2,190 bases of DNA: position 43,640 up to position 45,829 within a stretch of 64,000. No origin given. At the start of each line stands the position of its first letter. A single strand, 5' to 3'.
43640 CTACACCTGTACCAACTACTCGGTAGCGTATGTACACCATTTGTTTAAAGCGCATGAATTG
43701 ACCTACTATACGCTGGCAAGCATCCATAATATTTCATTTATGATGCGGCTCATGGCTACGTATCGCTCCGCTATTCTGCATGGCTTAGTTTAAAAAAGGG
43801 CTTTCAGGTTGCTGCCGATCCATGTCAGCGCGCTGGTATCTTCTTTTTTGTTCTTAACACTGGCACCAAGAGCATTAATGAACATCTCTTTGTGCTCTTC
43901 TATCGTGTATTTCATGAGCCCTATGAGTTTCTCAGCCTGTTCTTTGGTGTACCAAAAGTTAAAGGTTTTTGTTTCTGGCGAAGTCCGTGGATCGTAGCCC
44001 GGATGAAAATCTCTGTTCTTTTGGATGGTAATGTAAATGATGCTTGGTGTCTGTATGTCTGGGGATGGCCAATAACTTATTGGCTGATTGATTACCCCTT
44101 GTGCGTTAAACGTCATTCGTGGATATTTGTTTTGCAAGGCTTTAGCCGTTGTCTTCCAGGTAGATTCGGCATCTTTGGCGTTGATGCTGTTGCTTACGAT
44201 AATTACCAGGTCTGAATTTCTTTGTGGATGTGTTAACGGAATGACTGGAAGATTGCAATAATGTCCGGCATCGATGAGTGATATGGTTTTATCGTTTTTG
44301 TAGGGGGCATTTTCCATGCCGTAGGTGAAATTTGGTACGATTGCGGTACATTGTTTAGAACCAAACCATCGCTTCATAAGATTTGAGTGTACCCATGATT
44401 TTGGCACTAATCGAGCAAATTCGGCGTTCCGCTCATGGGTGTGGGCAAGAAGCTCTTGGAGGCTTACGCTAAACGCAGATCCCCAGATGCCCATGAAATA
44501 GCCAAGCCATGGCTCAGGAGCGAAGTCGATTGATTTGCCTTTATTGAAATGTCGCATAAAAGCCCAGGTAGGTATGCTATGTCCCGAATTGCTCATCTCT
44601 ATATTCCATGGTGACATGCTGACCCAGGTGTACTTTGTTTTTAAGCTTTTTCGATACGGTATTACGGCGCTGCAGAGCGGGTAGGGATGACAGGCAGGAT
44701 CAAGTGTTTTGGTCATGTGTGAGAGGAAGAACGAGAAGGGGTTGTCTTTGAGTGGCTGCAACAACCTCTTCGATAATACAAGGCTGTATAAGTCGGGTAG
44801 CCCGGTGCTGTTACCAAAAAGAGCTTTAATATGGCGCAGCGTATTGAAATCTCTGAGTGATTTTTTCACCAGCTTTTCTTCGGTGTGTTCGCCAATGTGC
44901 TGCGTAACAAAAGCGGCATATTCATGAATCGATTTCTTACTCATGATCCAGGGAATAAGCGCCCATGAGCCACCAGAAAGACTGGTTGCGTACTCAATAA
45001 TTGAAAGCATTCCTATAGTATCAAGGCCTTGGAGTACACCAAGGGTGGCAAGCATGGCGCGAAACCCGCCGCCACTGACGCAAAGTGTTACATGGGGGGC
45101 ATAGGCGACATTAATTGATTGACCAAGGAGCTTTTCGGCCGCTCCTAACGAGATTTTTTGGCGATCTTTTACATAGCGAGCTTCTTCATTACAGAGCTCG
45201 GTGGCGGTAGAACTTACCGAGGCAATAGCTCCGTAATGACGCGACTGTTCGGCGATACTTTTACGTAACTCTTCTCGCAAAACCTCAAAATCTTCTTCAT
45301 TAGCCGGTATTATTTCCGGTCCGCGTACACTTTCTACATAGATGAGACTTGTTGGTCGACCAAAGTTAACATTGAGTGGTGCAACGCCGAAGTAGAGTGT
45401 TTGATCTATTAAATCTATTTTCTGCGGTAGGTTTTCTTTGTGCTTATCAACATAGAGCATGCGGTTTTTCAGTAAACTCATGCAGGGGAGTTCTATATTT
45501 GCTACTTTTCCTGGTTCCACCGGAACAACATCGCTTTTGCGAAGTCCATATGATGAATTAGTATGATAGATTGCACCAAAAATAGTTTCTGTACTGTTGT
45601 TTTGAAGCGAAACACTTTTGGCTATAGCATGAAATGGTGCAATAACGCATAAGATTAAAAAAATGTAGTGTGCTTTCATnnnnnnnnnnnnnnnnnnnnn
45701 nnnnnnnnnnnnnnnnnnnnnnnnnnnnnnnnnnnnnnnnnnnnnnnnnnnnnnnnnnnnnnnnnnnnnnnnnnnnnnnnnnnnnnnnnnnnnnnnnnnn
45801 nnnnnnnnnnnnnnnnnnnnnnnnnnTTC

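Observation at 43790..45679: Secreted eukaryotic-type cPLA2/PLB (PLA2_B) phospholipase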

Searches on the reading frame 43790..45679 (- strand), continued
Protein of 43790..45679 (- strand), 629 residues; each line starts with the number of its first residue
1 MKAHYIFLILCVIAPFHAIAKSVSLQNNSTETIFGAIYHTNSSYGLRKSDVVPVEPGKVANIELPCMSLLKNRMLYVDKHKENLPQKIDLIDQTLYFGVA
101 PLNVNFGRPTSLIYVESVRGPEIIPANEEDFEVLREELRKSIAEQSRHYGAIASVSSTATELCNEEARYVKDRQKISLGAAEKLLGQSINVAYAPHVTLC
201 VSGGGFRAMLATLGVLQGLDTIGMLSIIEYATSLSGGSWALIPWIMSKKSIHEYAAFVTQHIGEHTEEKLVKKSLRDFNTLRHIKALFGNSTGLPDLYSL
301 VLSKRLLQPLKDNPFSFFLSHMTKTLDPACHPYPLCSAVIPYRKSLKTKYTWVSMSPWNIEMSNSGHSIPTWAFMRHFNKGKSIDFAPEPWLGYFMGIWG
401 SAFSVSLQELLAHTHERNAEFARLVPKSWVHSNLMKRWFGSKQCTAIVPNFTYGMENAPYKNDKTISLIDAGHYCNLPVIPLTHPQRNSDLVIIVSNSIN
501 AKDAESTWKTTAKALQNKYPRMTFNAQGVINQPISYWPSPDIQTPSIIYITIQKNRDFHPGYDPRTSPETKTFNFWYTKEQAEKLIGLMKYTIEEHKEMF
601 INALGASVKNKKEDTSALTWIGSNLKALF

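Call 77: search_protein_families(library=ncbifam, proteins=[window:43790-45679:-], max_evalue=0.01)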
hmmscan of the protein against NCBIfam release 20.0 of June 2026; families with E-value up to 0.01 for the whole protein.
window:43790-45679:- (629 aa): 0 families

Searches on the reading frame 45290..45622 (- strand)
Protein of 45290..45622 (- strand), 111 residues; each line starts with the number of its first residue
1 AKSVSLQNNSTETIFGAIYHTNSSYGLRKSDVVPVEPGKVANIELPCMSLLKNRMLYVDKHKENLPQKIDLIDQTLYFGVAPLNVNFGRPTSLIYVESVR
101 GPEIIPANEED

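Call 45: search_solved_structures(query=A4, max_evalue=10, show_alignments=2)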
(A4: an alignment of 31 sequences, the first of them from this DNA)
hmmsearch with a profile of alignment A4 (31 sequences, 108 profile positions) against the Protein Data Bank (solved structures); distinct sequences matched with E-value up to 10: 1.
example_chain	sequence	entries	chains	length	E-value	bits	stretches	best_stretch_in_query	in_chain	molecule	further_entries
3mn7_S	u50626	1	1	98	1.8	12.3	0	30-56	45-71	Spire DDD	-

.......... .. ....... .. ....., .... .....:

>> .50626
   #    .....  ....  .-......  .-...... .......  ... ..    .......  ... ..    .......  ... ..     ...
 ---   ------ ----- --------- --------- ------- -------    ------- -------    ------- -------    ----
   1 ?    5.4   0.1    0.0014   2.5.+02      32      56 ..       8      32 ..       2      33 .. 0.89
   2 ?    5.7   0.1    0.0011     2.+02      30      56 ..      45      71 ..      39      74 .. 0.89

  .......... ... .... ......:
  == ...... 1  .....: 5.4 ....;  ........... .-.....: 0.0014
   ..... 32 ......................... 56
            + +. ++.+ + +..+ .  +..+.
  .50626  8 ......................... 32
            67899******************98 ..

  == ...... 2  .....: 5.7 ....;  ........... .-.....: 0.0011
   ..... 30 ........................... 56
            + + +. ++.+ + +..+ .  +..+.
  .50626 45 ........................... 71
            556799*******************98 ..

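Call 46: search_protein_families(library=pfam, alignment_id=A4, max_evalue=1)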
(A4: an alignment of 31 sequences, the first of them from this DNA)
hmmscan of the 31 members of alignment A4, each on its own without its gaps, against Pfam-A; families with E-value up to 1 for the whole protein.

A. member 1, seq(111 aa): 0 families

B. families by the number of members that match (of 31 scanned): 7 families
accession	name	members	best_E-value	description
PF06501.16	Herpes_U55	1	0.011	Human herpesvirus U55 protein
PF05793.18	TFIIF_alpha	1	0.056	Transcription initiation factor IIF, alpha subunit (TFIIF-alpha)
PF19912.4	DUF6385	1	0.061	Domain of unknown function (DUF6385)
PF08531.16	Bac_rhamnosid_N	1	0.074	Alpha-L-rhamnosidase N-terminal domain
PF15020.11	Beta-prop_CATSPERD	1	0.092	CATSPERD, beta-propeller domain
PF20125.4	DUF6515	1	0.095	Family of unknown function (DUF6515)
PF11995.13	DUF3490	1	0.12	Domain of unknown function (DUF3490)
